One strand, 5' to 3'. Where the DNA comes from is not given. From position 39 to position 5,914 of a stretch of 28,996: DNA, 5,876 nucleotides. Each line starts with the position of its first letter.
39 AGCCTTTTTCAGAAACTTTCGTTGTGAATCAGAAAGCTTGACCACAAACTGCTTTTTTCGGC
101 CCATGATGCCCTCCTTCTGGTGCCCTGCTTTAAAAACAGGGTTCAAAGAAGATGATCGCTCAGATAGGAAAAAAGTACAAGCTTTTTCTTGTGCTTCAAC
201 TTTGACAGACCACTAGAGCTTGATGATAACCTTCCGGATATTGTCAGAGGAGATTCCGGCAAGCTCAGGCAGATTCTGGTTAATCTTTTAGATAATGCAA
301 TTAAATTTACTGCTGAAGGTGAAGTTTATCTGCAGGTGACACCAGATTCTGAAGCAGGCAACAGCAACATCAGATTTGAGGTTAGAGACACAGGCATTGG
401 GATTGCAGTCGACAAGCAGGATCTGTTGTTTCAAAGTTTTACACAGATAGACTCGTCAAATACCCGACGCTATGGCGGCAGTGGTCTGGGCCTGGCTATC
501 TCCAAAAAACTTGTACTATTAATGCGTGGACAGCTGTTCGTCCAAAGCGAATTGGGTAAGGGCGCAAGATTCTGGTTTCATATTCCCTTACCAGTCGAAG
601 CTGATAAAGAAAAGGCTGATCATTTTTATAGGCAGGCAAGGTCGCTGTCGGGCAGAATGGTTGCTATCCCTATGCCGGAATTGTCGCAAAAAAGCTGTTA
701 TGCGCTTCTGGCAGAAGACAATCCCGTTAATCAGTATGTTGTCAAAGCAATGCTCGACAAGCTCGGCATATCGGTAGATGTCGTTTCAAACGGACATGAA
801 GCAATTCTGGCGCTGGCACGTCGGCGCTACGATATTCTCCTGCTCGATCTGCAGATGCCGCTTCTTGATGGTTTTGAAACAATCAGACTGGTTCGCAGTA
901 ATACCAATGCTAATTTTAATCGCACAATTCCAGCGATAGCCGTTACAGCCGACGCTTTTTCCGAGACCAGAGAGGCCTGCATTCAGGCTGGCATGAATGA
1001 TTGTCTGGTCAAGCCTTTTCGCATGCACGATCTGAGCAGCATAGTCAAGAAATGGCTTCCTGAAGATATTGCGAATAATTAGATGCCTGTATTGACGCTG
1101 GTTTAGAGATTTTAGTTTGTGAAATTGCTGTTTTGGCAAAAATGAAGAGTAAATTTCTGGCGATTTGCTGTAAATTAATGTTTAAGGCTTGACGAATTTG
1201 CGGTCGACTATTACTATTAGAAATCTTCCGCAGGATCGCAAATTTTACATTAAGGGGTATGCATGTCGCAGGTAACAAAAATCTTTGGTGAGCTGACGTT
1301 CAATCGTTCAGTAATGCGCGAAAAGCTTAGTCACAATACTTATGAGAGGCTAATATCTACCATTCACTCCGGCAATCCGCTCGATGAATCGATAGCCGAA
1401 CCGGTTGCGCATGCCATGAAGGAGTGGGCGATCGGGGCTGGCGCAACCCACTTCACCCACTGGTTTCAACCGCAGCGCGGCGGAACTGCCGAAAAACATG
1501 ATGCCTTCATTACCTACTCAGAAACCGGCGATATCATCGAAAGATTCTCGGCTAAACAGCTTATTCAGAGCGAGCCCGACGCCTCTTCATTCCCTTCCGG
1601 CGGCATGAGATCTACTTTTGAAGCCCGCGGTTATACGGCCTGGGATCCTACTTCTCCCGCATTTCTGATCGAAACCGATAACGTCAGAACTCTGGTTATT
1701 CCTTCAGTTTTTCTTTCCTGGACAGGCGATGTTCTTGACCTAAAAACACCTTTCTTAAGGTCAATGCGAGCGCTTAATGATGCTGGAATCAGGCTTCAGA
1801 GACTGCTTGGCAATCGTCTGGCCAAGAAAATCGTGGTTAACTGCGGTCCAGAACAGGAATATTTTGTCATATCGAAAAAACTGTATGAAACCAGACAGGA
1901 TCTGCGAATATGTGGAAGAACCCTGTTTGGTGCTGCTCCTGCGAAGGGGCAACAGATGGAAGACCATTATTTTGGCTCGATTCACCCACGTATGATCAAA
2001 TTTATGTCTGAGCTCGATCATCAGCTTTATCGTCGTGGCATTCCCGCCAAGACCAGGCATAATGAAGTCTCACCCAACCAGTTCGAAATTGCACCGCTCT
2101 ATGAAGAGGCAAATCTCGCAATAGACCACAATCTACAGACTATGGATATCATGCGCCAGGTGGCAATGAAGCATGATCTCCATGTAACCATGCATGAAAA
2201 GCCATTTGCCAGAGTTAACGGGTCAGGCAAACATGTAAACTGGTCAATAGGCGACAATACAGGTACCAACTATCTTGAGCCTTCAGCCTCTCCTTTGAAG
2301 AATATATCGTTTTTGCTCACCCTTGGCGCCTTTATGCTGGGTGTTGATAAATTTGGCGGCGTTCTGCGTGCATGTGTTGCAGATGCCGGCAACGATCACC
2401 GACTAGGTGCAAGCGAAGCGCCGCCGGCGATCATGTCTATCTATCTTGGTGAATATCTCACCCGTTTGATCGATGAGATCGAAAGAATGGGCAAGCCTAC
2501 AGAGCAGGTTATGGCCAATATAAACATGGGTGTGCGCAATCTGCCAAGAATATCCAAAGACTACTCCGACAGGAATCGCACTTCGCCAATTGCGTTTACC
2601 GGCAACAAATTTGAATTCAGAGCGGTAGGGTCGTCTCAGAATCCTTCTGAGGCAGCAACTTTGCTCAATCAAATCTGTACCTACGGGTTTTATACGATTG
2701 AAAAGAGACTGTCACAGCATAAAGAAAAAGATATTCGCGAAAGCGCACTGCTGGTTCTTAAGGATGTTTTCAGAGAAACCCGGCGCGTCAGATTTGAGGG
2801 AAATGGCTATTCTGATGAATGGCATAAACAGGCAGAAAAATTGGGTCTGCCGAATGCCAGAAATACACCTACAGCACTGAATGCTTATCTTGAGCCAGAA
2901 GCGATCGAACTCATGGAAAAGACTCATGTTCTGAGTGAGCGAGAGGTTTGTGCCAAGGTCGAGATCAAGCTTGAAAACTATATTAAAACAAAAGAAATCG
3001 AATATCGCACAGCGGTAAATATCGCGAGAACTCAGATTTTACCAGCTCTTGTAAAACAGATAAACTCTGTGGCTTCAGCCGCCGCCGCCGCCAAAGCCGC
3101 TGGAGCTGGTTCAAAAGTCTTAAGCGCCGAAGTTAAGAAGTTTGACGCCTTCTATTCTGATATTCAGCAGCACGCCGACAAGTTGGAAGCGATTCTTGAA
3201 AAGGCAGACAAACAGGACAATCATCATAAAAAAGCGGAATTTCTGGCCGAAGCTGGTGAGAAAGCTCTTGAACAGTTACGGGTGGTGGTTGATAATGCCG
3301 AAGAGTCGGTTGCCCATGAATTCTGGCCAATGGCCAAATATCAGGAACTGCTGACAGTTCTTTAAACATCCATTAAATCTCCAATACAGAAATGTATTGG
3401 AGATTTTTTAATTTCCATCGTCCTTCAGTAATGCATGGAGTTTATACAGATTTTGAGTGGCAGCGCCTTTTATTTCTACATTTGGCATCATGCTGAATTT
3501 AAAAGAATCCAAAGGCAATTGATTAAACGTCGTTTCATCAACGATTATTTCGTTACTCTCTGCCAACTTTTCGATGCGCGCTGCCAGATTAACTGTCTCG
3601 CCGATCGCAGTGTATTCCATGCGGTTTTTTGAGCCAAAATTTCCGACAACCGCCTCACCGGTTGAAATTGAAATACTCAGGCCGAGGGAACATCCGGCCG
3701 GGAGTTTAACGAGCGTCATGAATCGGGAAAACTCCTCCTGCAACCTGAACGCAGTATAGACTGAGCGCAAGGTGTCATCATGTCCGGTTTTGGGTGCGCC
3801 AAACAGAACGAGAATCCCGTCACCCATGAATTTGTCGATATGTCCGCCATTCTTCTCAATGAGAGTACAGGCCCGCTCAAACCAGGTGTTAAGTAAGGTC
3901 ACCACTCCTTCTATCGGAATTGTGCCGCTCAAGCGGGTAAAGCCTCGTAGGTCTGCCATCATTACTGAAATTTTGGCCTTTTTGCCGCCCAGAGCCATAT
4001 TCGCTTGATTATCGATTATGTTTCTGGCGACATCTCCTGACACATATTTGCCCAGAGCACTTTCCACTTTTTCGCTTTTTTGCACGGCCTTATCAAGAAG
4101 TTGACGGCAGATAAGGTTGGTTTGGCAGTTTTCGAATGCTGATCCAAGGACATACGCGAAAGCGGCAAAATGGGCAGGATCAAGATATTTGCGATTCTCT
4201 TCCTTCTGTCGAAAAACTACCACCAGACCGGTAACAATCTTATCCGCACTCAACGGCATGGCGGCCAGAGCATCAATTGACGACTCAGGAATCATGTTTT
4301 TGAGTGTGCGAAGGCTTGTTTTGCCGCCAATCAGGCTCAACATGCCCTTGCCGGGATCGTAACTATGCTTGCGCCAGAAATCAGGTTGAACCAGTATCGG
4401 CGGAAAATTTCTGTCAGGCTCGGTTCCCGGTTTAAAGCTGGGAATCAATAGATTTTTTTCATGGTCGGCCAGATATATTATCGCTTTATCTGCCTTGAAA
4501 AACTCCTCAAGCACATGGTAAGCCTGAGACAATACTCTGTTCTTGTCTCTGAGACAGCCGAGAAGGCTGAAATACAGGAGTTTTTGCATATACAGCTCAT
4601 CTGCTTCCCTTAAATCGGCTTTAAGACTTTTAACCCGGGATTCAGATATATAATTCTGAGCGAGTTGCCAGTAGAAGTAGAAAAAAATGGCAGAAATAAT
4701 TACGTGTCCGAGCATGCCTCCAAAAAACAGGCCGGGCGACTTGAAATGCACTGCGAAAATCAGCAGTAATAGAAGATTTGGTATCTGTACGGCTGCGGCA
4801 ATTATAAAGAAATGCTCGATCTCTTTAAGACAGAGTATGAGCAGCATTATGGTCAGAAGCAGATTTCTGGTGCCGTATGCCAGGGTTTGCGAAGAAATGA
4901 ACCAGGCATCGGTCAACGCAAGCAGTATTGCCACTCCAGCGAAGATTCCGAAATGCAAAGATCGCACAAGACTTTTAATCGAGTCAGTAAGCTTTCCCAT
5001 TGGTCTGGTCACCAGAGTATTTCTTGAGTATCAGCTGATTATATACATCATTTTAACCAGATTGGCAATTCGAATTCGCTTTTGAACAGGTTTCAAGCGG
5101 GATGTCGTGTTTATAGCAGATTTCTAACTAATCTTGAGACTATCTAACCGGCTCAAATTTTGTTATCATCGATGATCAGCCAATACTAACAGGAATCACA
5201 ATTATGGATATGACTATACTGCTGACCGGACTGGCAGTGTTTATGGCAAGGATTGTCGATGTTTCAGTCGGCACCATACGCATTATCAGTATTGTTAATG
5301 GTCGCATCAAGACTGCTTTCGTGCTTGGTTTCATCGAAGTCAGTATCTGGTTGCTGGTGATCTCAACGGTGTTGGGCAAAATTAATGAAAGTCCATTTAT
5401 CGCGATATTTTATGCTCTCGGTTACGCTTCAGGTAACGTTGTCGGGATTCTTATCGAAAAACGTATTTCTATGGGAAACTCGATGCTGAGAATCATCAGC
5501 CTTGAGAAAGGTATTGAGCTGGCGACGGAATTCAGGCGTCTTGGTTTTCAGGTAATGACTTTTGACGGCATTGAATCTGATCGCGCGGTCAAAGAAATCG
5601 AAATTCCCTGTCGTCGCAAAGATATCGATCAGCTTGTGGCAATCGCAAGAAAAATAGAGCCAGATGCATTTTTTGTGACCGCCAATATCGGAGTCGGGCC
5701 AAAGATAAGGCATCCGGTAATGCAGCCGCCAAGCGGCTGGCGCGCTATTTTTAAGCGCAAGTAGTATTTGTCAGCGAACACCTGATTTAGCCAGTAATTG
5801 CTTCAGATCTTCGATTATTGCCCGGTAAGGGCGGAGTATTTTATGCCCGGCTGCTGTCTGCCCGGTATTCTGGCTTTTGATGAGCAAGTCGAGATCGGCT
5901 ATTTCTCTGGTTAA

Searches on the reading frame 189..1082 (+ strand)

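Call 5: search_protein_families(library=ncbifam, proteins=[window:189-1082:+], max_evalue=0.00001)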
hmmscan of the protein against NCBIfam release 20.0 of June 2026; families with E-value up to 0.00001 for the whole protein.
window:189-1082:+ (297 aa): 117 families (the best 25 are shown)
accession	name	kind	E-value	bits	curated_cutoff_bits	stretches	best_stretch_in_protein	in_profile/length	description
TIGR02956.1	TMAO_torS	equivalog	3.6e-70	237.2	676.5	1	10-292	564-822/967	TMAO reductase system sensor histidine kinase/response regulator TorS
NF008318.0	PRK11107.1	equivalog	3.8e-70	237.1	890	2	9-160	392-541/920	two-component sensor histidine kinase BarA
NF041947.1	LuxQ_Vibrio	equivalog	7.2e-66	222.6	1200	1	18-286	580-835/843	quorum-sensing autoinducer 2 sensor kinase/phosphatase LuxQ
NF011874.0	PRK15347.1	equivalog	9.8e-58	195.9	852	2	13-136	501-616/921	two component system sensor kinase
NF008302.0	PRK11091.1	equivalog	1.4e-57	195.5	838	1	9-290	382-643/779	aerobic respiration two-component sensor histidine kinase ArcB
NF038297.2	hybrid_HK_HrmK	equivalog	4e-57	194.2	725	1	9-289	337-607/607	hybrid histidine kinase/response regulator HrmK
NF045901.1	HisKinLetSLeg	equivalog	1e-53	182.6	1650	2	14-135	397-519/906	two-component system sensor histidine kinase LetS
NF008099.0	PRK10841.1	equivalog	5.1e-53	180.1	920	2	12-142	572-698/949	two-component system sensor histidine kinase RcsC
NF007420.1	PRK09959.1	equivalog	1.4e-37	128.9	1995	1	18-282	821-1066/1197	acid-sensing system histidine kinase EvgS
NF008543.0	PRK11466.1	equivalog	2.8e-34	118.1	982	1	10-287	546-795/914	TMAO reductase system sensor histidine kinase/response regulator TorS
NF041832.1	near_NosP_CTERM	subfamily_domain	3.4e-33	115.2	400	1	17-287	112-367/370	NahK/ErcS family hybrid sensor histidine kinase/response regulator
NF041880.1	EPS_EpsF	equivalog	1.2e-31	109.7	900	2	11-135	374-492/492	response regulator EpsF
NF047874.1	MASE3_PAS_HK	subfamily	7.2e-31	107.6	560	1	18-146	512-636/655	MASE3 domain-containing sensor histidine kinase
NF046044.1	PnpS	equivalog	2.2e-30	106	400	1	18-133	278-390/390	two-component system histidine kinase PnpS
NF047465.1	hybrid_HK_LvrA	exception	2e-27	95.6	1200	1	13-287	306-581/819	hybrid histidine kinase/response regulator LvrA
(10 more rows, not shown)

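Call 6: search_protein_families(library=pfam, proteins=[window:189-1082:+], max_evalue=0.00001)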
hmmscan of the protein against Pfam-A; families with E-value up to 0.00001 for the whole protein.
window:189-1082:+ (297 aa): 2 families
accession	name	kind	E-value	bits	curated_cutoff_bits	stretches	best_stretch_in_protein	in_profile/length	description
PF02518.31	HATPase_c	-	3.3e-30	105.2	26.4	1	21-135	1-110/111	Histidine kinase-, DNA gyrase B-, and HSP90-like ATPase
PF00072.30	Response_reg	-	1.1e-23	83.9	30.2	1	173-286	2-110/111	Response regulator receiver domain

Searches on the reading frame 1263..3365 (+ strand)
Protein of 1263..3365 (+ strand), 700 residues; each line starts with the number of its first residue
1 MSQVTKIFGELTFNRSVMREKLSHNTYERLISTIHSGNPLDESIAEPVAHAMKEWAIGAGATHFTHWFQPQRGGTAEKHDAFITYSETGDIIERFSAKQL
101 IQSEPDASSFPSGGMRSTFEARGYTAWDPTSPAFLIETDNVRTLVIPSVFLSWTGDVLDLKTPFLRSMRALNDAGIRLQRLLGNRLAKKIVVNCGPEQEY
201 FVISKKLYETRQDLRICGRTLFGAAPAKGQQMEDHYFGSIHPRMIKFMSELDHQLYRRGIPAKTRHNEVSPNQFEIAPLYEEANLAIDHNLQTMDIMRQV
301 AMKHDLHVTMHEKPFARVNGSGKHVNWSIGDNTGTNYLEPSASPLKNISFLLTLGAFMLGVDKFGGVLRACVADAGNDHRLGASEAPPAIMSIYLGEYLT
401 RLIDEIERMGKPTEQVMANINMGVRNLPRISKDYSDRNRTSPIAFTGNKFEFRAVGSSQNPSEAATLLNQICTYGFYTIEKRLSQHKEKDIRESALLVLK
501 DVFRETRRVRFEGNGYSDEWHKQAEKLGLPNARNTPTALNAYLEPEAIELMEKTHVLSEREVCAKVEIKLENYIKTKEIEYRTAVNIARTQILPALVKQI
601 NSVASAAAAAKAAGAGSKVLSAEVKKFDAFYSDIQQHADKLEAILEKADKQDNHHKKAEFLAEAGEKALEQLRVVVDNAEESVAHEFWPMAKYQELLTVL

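Call 5: search_protein_families(library=ncbifam, proteins=[window:1263-3365:+], max_evalue=0.00001)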
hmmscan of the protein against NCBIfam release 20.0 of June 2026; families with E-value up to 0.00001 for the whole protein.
window:1263-3365:+ (700 aa): 3 families
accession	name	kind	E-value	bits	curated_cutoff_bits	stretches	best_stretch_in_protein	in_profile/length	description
TIGR03105.1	gln_synth_III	equivalog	1.8e-12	46.6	469.6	1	178-377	101-288/435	type III glutamate--ammonia ligase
TIGR00653.1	GlnA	equivalog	5.3e-11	41.9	429.15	1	190-339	119-277/462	type I glutamate--ammonia ligase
NF045547.1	GGputSyn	equivalog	8.7e-06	24.7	650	0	253-342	173-260/438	gamma-glutamylputrescine synthetase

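Call 6: search_protein_families(library=pfam, proteins=[window:1263-3365:+], max_evalue=0.00001)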
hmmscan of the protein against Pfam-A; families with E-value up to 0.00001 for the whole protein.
window:1263-3365:+ (700 aa): 3 families
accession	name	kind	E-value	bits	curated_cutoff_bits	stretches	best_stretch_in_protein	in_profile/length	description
PF12437.13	GSIII_N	-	3.4e-71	238.5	25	1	5-167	2-160/160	Glutamine synthetase type III N terminal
PF18318.6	Gln-synt_C-ter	-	8e-36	122.8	22.7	1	498-610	5-117/118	Glutamine synthetase C-terminal domain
PF00120.29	Gln-synt_C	-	1.8e-20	73.7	24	1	179-341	9-167/344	Glutamine synthetase, catalytic domain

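Call 48: find_encoding_contigs(protein=window:1263-3365:+, flank=10000, max_places=1)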
Protein window:1263-3365:+ (700 aa): 1 contig read that carries it; 1 place shown.
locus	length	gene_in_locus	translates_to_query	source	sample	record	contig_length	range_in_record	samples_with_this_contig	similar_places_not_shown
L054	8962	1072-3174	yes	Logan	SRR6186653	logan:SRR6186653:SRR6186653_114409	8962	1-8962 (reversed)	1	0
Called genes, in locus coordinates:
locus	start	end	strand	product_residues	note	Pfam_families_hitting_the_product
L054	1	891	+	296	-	?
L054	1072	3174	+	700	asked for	PF12437:GSIII_N, PF00120:Gln-synt_C, PF18318:Gln-synt_C-ter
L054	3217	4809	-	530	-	PF00211:Guanylate_cyc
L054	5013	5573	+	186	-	PF18955:DUF5698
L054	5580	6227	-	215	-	-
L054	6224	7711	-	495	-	PF01743:PolyA_pol, PF12627:PolyA_pol_RNAbd, PF01966:HD, PF13735:tRNA_NucTran2_2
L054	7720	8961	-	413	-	?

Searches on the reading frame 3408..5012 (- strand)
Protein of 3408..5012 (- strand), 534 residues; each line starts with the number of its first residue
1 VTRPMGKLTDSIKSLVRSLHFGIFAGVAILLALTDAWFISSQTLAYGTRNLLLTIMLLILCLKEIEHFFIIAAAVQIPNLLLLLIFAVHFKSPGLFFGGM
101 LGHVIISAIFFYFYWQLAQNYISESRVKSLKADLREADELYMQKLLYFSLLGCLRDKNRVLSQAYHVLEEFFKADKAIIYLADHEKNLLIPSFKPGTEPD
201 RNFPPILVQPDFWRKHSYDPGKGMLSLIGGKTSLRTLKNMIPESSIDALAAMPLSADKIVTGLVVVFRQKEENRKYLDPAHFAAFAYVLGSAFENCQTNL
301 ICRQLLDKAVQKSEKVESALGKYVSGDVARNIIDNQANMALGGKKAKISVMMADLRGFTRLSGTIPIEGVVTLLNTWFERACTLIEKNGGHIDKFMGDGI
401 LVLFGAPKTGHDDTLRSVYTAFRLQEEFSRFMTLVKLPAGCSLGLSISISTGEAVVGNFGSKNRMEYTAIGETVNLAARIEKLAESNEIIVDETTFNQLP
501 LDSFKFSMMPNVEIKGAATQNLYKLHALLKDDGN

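Call 5: search_protein_families(library=ncbifam, proteins=[window:3408-5012:-], max_evalue=0.00001)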
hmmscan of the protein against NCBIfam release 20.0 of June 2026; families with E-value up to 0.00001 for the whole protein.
window:3408-5012:- (534 aa): 0 families

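Call 6: search_protein_families(library=pfam, proteins=[window:3408-5012:-], max_evalue=0.00001)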
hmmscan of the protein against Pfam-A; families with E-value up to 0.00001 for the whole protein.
window:3408-5012:- (534 aa): 1 family
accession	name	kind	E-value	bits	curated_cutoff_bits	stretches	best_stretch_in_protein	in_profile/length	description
PF00211.25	Guanylate_cyc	-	3.7e-19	69.5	21.9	1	345-526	6-182/183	Adenylate and Guanylate cyclase catalytic domain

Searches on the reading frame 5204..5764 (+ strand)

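Call 5: search_protein_families(library=ncbifam, proteins=[window:5204-5764:+], max_evalue=0.00001)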
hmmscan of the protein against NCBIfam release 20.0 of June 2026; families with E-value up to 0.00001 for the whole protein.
window:5204-5764:+ (186 aa): 5 families
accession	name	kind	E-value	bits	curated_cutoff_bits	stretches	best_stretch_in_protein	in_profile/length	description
NF003191.0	PRK04164.1-2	equivalog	2.3e-51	174.2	179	1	4-163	12-170/200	hypothetical protein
NF003194.0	PRK04164.1-5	equivalog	1.2e-24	86.7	160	1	10-159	8-156/178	hypothetical protein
NF003190.0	PRK04164.1-1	equivalog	1.3e-16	60.6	318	1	8-159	11-161/200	hypothetical protein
NF003193.0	PRK04164.1-4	equivalog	7.1e-16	58.4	351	1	7-162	2-156/182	hypothetical protein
NF003192.0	PRK04164.1-3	equivalog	3.5e-14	53.1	341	1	1-160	1-158/174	hypothetical protein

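Call 6: search_protein_families(library=pfam, proteins=[window:5204-5764:+], max_evalue=0.00001)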
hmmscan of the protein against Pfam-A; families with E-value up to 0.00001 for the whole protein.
window:5204-5764:+ (186 aa): 1 family
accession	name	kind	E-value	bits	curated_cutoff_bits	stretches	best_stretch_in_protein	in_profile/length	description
PF18955.5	DUF5698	-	3.1e-18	66.4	27.5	1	24-82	1-58/58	Domain of unknown function (DUF5698)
